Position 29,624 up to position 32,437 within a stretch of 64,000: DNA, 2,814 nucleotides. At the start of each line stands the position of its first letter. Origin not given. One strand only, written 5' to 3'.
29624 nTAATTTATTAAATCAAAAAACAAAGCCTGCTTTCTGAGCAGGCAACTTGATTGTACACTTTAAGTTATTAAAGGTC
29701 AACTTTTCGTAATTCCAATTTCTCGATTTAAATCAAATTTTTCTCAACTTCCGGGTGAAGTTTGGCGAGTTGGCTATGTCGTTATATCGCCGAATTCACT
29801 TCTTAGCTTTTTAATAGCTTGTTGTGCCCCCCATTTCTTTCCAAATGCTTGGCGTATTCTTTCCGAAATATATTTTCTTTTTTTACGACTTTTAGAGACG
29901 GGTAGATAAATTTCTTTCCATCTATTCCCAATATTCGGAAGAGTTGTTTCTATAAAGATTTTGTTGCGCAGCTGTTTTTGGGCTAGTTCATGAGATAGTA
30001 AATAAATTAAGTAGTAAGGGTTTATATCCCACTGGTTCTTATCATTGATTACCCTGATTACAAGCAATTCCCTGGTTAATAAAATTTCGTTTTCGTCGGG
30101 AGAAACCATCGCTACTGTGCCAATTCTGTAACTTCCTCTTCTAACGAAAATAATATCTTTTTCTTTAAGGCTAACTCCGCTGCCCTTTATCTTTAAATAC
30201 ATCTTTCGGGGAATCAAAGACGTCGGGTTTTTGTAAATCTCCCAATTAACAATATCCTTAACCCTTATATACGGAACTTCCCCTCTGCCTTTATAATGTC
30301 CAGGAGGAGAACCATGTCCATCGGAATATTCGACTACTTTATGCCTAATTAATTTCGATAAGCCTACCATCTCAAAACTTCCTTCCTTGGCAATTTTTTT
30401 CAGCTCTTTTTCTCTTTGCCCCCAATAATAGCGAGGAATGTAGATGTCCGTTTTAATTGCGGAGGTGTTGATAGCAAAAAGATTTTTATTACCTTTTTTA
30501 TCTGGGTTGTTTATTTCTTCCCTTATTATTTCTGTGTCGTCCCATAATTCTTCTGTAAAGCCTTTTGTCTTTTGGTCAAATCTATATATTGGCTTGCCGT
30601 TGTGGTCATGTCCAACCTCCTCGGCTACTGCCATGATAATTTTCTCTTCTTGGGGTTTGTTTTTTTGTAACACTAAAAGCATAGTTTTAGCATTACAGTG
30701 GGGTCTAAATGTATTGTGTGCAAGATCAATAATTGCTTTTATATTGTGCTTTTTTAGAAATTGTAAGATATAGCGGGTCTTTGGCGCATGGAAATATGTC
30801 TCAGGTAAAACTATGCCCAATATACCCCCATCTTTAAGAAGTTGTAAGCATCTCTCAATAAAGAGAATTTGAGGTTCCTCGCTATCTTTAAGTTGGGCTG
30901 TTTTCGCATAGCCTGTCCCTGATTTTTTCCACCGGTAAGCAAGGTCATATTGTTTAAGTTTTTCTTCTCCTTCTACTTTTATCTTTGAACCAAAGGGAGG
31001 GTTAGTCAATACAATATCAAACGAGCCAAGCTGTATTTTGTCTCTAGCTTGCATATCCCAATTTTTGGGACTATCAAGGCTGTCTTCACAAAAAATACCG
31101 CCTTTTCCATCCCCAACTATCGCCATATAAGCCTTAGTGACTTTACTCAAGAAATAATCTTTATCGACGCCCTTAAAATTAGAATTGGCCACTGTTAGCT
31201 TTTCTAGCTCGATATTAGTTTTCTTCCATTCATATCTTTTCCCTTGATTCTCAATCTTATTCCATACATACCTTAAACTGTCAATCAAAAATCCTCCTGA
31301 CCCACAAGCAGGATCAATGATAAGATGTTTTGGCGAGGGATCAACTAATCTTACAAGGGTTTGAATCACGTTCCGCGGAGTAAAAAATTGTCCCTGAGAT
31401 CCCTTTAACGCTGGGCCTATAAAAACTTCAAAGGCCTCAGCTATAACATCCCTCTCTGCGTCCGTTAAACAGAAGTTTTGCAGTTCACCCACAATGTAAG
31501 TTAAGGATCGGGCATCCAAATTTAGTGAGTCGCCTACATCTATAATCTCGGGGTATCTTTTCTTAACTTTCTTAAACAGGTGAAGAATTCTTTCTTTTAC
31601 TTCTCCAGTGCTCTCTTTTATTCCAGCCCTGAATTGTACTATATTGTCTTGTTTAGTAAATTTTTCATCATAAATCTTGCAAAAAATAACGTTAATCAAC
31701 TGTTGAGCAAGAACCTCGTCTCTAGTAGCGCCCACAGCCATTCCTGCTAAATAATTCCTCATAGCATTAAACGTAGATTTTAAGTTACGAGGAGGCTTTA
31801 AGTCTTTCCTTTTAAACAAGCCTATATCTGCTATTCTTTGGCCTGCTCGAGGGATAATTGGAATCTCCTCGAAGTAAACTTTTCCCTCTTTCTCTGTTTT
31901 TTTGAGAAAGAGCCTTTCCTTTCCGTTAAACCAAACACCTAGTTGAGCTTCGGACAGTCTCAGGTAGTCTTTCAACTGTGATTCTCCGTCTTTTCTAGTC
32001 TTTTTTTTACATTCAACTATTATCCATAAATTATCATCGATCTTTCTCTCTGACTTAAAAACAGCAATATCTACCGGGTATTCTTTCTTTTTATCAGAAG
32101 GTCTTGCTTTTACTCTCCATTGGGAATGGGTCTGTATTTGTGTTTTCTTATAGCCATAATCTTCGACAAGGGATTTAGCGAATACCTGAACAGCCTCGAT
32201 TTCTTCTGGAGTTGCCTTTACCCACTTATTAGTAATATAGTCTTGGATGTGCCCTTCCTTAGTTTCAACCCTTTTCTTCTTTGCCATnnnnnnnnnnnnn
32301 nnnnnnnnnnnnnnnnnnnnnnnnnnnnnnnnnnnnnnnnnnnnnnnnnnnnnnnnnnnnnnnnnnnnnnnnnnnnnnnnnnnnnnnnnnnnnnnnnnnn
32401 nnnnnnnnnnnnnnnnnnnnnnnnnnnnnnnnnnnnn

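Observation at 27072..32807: Defence-type gene cluster: Type IIG RM enzyme, 4-TM protein plus PD-(D/E)xK protein pair, and membrane-anchored thermonuclease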

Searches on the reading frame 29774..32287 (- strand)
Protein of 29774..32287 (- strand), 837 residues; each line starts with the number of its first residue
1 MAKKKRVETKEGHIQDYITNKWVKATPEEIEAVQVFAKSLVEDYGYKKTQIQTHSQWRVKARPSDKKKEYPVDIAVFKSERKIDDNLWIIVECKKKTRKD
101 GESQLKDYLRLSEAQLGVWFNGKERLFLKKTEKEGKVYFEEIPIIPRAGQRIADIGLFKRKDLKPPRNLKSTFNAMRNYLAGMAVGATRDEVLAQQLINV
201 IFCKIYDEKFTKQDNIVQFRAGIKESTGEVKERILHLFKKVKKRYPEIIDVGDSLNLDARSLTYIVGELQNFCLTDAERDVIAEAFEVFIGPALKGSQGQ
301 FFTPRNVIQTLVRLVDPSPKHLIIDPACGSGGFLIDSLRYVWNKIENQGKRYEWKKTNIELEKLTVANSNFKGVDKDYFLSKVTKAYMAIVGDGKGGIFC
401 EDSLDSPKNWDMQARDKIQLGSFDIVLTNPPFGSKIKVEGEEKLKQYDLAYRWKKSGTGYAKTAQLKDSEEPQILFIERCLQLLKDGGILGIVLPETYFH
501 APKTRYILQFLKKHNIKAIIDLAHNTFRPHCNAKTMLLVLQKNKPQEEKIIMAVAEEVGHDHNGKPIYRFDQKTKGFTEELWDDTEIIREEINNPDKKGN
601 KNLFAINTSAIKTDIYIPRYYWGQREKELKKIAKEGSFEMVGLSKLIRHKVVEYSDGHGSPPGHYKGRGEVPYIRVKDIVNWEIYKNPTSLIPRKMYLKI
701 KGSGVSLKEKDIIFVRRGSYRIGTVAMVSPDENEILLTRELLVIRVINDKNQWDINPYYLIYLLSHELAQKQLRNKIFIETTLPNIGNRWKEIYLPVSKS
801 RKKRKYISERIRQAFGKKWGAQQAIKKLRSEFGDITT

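Call 3: search_protein_families(library=pfam, proteins=[window:29774-32287:-], max_evalue=0.01)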
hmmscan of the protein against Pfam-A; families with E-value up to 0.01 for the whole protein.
window:29774-32287:- (837 aa): 5 families
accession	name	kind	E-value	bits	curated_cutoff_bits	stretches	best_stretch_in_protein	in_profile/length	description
PF02384.22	N6_Mtase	-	1.2e-34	120.5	20.4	1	278-563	2-254/311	N-6 DNA Methylase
PF13588.12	HSDR_N_2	-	3e-14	53.5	25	1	34-143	7-110/110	Type I restriction enzyme R protein N terminus (HSDR_N)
PF07669.17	Eco57I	-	5.2e-13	49.9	25.3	1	410-525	61-169/171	Eco57I restriction-modification methylase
PF01170.24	UPF0020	-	2.9e-09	37.3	22.3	1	310-442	19-141/197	RMKL-like, methyltransferase domain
PF20473.4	MmeI_Mtase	-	2.3e-05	24.1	27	1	311-391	11-85/259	MmeI, DNA-methyltransferase domain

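Call 4: search_protein_families(library=padloc, proteins=[window:29774-32287:-], max_evalue=0.01)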
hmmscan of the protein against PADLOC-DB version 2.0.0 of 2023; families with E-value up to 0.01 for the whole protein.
window:29774-32287:- (837 aa): 62 families (the best 25 are shown)
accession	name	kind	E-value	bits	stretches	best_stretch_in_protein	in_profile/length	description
PDLC03318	MTase_II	-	1e-94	316.3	2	8-408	15-463/723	Type II methyltransferase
PDLC03034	MTase_I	-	2e-70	235.9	2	10-416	40-445/672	Type I methyltransferase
PDLC03018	MTase_I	-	5.2e-50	168.6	3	7-350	4-358/749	Type I methyltransferase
PDLC04134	mad2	-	2.5e-44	149.9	1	33-574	9-469/492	mads_2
PDLC03030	MTase_I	-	8.9e-43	144.7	1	191-544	209-583/670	Type I methyltransferase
PDLC03021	MTase_I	-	1.4e-42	144.2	1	261-621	124-452/491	Type I methyltransferase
PDLC03218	MTase_II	-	3.5e-39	132.8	1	263-569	229-513/532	Type II methyltransferase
PDLC03624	REase_MTase_IIG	-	2e-29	100.2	1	259-546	378-651/1271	Type IIG restriction enzyme-methyltransferase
PDLC03026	MTase_I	-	9.3e-29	98.9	1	236-549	77-362/487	Type I methyltransferase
PDLC03357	MTase_II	-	7.4e-25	85.4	1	270-567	92-364/620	Type II methyltransferase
PDLC03317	MTase_II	-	1e-24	84.9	1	228-572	226-566/831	Type II methyltransferase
PDLC03025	MTase_I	-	1.4e-22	78.2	1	295-548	158-377/569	Type I methyltransferase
PDLC03031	MTase_I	-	6.9e-20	68.9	1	297-542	183-403/834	Type I methyltransferase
PDLC03604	REase_MTase_IIG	-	6.9e-19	65.4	1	407-552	519-657/1011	Type IIG restriction enzyme-methyltransferase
PDLC03311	MTase_II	-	6.2e-18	62.7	2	420-560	99-226/464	Type II methyltransferase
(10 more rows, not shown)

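Call 5: search_protein_families(library=ncbifam, proteins=[window:29774-32287:-], max_evalue=0.01)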
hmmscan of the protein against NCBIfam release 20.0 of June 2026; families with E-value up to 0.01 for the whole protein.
window:29774-32287:- (837 aa): 8 families
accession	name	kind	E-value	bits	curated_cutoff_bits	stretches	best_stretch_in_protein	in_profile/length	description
NF047738.1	antiphage_MADS2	equivalog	3.6e-120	402.2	720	1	10-581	2-616/654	methylation-associated defense system DNA methyltransferase MAD2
TIGR02987.1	met_A_Alw26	exception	9.7e-12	44.4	353.5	1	298-519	3-222/523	Alw26I/Eco31I/Esp3I family type II restriction adenine-specific DNA-methyltransferase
TIGR00497.1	hsdM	equivalog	1.3e-11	44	242.75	1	226-553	124-428/515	type I restriction-modification system subunit M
NF033452.1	BREX_1_MTaseX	exception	7.4e-06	24.1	500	1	422-556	507-630/1210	BREX-1 system adenine-specific DNA-methyltransferase PglX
NF033455.1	BREX_6_MTaseX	exception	2.4e-05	22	900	0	301-377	309-385/1319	BREX-6 system adenine-specific DNA-methyltransferase PglX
NF033451.1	BREX_2_MTaseX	equivalog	0.0025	15.6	400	0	323-379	227-277/1185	BREX-2 system adenine-specific DNA-methyltransferase PglX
NF002081.0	PRK00913.3-3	equivalog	0.0027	16.6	485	1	193-262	190-256/485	leucyl aminopeptidase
NF040721.1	Trm14_Arch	equivalog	0.005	16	280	0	308-436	180-303/370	tRNA (guanine(6)-N2)-methyltransferase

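Call 35: search_solved_structures(query=window:29774-32287:-, max_evalue=0.001)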
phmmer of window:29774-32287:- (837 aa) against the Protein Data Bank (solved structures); distinct sequences matched with E-value up to 0.001: 11.
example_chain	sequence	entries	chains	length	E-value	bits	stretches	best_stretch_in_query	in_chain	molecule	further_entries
8w0p_A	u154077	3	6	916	1.6e-26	95.8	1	185-547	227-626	RM.BsaXI | site-specific DNA-methyltransferase (adenine-specific)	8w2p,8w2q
7vru_A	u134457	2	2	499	2.9e-14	55.2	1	279-558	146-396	Site-specific DNA-methyltransferase (adenine-specific)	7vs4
5ybb_A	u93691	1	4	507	1.1e-13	53.3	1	297-548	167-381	Type I restriction-modification system methyltransferase subunit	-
2okc_A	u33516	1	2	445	4.1e-13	51.4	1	279-548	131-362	Type I restriction enzyme StySJI M protein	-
3ufb_A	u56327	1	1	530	2.1e-11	45.7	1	294-548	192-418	Type I restriction-modification system methyltransferase subunit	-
2y7c_B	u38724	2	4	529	2.2e-10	42.4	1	293-344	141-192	TYPE I RESTRICTION ENZYME ECOKI M PROTEIN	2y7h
2ar0_A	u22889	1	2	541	2.4e-10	42.3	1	293-344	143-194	Type I restriction enzyme EcoKI M protein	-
3khk_A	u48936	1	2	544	2e-07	32.6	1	277-343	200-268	Type I restriction-modification system methylation subunit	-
7eew_A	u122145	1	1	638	2.8e-07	32.1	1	295-343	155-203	Type I restriction-modification system methyltransferase subunit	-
7vru_B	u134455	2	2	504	1.3e-05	26.6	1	278-434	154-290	Site-specific DNA-methyltransferase (adenine-specific)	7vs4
7bst_D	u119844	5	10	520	7.6e-05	24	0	276-361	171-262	Type I restriction enzyme EcoR124II M protein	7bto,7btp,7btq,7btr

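Call 83: search_dna_similar(query=window:29774-32287:-, collection=plasmids, mode=protein, max_rows=15)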
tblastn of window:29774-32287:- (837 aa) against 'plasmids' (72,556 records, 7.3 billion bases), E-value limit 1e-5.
Records with a match: 1121; places in all: 1152; records where one place covers at least 80% of the query: 5.
Best place of each record, by identity: <60% 1121.
By first word of the organism name: Klebsiella 363; Escherichia 100; Acinetobacter 95; Lactococcus 75; Enterococcus 30; Acetobacter 27; Vibrio 20; Streptomyces 18; Bacillus 15; Pseudosulfitobacter 12; and 183 more.
By predicted mobility (MOB-suite, as given by PLSDB): conjugative 523; non-mobilizable 364; mobilizable 234.
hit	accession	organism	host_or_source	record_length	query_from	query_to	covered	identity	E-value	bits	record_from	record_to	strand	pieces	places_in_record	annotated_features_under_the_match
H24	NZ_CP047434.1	Spiroplasma citri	Neoaliturus tenellus,cell culture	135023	10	564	65%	58.3%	5e-174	640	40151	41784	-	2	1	N-6 DNA methylase | hypothetical protein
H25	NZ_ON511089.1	Spiroplasma citri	Neoaliturus haematoceps,leaves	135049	14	567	65%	58.3%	8e-167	659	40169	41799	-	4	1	N-6 DNA methylase (x2) | hypothetical protein (x2)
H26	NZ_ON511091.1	Spiroplasma citri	Sesamum indicum,whole organism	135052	14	567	65%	58.3%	6e-146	659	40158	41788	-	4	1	N-6 DNA methylase (x2) | hypothetical protein (x2)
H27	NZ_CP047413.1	Ligilactobacillus salivarius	Equus caballus,Isolated and purified ...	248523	14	825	97%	38.3%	7e-162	530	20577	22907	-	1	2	N-6 DNA methylase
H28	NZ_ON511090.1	Spiroplasma citri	Citrus sinensis,whole organism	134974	10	564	65%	56.3%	1e-136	603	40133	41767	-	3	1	N-6 DNA methylase | hypothetical protein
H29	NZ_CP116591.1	Aerococcus urinaeequi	Bos taurus,whole organism,fecal sample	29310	17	797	93%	39.0%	5e-172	558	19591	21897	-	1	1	N-6 DNA methylase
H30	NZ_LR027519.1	Thermus thermophilus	-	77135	23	831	96%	30.1%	6e-71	324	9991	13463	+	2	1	IS630 family transposase | hypothetical protein (x2) | winged helix-turn-helix domain-containing protein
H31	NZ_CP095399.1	Natribaculum luteum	cell culture,brine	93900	14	816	96%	28.6%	8e-40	321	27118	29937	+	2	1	N-6 DNA methylase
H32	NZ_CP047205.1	Corynebacterium faecale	Assamese macaque,pure culture,feces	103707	27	815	94%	27.8%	8e-80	289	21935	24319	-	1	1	N-6 DNA methylase | hypothetical protein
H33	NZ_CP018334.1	Acinetobacter baumannii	Homo sapiens,sputum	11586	171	832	79%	31.4%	2e-84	302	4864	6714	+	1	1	N-6 DNA methylase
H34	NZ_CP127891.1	Acinetobacter towneri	cell culture,Influent wastewater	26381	171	832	79%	31.4%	3e-84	302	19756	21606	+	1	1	N-6 DNA methylase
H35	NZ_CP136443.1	Paenarthrobacter sp. AT5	atrazine-producing pesticide factory ...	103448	12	583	68%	33.9%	1e-83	300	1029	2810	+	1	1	N-6 DNA methylase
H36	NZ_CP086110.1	Skermanella mucosa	single cell,crude oil contaminated ...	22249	2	569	68%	34.0%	5e-87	310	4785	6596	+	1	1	N-6 DNA methylase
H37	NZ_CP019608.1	Tessaracoccus flavescens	mono isolate,marine sediment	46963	12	583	68%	33.2%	1e-87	312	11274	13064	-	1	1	N-6 DNA methylase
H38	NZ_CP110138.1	Hymenobacter sp. YIM 151858-1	whole organism,soil sample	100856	11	592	70%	31.9%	5e-76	278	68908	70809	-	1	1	N-6 DNA methylase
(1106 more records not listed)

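Call 85: get_annotated_region(hit=H29, flank=5000)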
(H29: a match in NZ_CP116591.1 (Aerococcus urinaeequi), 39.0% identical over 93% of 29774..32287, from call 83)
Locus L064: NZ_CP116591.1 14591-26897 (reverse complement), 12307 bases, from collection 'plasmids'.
description: Aerococcus urinaeequi strain K79-1 plasmid pK79-1-A, complete sequence
organism: Aerococcus urinaeequi (NCBI taxid 51665)
taxonomy: Bacteria; Bacillota; Bacilli; Lactobacillales; Aerococcaceae; Aerococcus; Aerococcus urinaeequi
host: -; source: Bos taurus,whole organism,fecal sample; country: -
typing (MOB-suite, as given by PLSDB): non-mobilizable
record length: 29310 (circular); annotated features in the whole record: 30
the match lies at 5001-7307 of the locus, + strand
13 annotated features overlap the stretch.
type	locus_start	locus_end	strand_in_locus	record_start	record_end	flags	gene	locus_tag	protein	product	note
CDS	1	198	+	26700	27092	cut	-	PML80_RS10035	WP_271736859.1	hypothetical protein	-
CDS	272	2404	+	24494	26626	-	-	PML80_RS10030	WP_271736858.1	type IA DNA topoisomerase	GO:0006265 - DNA topological change [Evidence IEA]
CDS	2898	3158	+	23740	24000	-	-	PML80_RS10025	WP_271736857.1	hypothetical protein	-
CDS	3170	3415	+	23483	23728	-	-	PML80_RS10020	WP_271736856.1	hypothetical protein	-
CDS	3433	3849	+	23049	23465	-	-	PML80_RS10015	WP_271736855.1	hypothetical protein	-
CDS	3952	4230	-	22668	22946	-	-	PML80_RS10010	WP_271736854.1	hypothetical protein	-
CDS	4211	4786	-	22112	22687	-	-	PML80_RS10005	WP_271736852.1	recombinase family protein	GO:0006310 - DNA recombination [Evidence IEA]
CDS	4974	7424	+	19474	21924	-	-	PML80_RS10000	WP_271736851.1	N-6 DNA methylase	GO:0006306 - DNA methylation [Evidence IEA]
predicted_resistance_gene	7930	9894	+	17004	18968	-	optrA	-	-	ABC-F type ribosomal protection protein OptrA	predicted by amrfinderplus; class PHENICOL/OXAZOLIDINONE; identity 96.64%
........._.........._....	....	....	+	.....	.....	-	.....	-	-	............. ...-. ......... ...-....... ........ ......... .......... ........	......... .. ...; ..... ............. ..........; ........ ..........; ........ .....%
CDS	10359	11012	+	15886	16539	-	-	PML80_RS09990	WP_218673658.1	DUF262 domain-containing protein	-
CDS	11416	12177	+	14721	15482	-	-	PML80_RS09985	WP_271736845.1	AAA family ATPase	-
CDS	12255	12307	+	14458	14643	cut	-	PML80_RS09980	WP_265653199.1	hypothetical protein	-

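Call 86: get_annotated_region(hit=H27, flank=5000)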
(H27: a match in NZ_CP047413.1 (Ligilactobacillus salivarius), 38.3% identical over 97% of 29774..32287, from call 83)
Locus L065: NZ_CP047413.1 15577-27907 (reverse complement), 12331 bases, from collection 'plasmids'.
description: Ligilactobacillus salivarius strain 2D plasmid unnamed1, complete sequence
organism: Ligilactobacillus salivarius (NCBI taxid 1624)
taxonomy: Bacteria; Bacillota; Bacilli; Lactobacillales; Lactobacillaceae; Ligilactobacillus; Ligilactobacillus salivarius
host: -; source: Equus caballus,Isolated and purified from a mixed microbial population,NCSU Equine Educational Unit; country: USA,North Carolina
typing (MOB-suite, as given by PLSDB): non-mobilizable; replicon rep_cluster_1685
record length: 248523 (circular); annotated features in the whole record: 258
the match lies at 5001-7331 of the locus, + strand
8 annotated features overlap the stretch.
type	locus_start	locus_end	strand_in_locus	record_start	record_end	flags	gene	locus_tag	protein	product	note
CDS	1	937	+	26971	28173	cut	-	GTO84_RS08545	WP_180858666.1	GIY-YIG nuclease family protein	-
CDS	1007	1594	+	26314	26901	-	-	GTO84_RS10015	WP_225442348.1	hypothetical protein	-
CDS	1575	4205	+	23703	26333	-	-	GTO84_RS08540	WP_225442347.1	hypothetical protein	-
CDS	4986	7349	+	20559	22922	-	-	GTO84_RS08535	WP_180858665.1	N-6 DNA methylase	GO:0006306 - DNA methylation [Evidence IEA]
CDS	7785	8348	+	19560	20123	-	-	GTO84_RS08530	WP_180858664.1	hypothetical protein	-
CDS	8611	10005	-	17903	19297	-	-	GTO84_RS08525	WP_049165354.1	amino acid permease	GO:0055085 - transmembrane transport [Evidence IEA]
CDS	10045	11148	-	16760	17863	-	ald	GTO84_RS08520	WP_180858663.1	alanine dehydrogenase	GO:0006522 - alanine metabolic process [Evidence IEA]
CDS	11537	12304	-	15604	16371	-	-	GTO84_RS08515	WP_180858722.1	epoxyqueuosine reductase QueH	-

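Call 103: search_protein_families(library=phrogs, proteins=[window:29774-32287:-], max_evalue=0.001)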
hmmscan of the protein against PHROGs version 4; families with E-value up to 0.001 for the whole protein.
window:29774-32287:- (837 aa): 8 families
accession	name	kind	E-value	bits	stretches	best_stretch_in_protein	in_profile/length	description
phrog_2713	-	unknown function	8.9e-40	138.1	1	207-564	97-421/520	-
phrog_13671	-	other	3.3e-19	69.8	1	243-551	310-551/666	DNA methyltransferase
phrog_16674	-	other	6.4e-17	61.5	2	423-618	675-856/1364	DNA methyltransferase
phrog_9133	-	unknown function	5.9e-11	41.9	1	421-547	817-909/1259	-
phrog_24008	-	DNA, RNA and nucleotide metabolism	5.5e-06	25.5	0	297-334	71-108/1006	helicase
phrog_5172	-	unknown function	3.1e-05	23.9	0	294-434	16-105/377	-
phrog_34860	-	unknown function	0.00029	19.9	0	298-351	213-275/830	-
phrog_3820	-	other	0.0003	20.9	0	274-339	25-87/255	DNA methyltransferase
